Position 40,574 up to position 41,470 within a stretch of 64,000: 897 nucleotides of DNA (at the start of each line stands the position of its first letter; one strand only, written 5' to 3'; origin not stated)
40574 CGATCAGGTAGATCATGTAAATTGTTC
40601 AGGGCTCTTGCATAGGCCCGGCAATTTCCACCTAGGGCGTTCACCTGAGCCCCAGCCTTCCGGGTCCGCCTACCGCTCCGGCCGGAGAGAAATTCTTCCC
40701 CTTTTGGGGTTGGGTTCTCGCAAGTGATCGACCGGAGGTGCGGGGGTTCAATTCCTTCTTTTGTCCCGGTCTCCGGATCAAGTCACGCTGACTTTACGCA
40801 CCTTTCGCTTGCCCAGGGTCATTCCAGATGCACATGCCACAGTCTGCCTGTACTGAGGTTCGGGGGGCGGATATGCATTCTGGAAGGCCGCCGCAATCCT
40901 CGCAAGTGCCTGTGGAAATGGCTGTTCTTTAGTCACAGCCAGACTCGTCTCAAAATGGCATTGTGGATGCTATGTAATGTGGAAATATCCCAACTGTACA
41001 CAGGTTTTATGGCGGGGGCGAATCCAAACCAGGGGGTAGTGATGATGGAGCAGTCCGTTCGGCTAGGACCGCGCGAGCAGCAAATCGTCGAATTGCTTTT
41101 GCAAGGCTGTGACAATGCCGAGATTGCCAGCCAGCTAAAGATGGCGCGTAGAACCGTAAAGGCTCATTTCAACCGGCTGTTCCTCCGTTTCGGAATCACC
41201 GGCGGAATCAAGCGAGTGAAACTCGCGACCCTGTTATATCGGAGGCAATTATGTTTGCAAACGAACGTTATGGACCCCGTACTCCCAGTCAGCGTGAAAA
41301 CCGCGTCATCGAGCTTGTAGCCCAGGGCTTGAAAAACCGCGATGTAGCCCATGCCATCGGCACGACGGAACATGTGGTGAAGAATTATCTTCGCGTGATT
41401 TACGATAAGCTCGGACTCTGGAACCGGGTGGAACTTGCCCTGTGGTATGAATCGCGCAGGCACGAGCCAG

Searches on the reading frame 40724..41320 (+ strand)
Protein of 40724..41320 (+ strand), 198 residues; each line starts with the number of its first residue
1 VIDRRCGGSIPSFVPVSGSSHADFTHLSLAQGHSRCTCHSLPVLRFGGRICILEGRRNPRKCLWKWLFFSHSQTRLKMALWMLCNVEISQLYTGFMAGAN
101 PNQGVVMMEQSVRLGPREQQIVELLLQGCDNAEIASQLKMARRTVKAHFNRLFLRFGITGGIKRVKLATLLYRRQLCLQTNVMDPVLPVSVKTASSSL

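Call 34: search_protein_families(library=pfam, proteins=[window:40724-41320:+], max_evalue=0.001)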
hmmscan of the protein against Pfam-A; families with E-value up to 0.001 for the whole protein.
window:40724-41320:+ (198 aa): 2 families
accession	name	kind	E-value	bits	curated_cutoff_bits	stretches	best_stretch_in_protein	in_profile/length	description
PF00196.25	GerE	-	7.9e-11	41.9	23.5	1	114-160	3-49/57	Bacterial regulatory proteins, luxR family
PF08281.18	Sigma70_r4_2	-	4.9e-06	26.5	25.7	1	113-151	10-49/54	Sigma-70, region 4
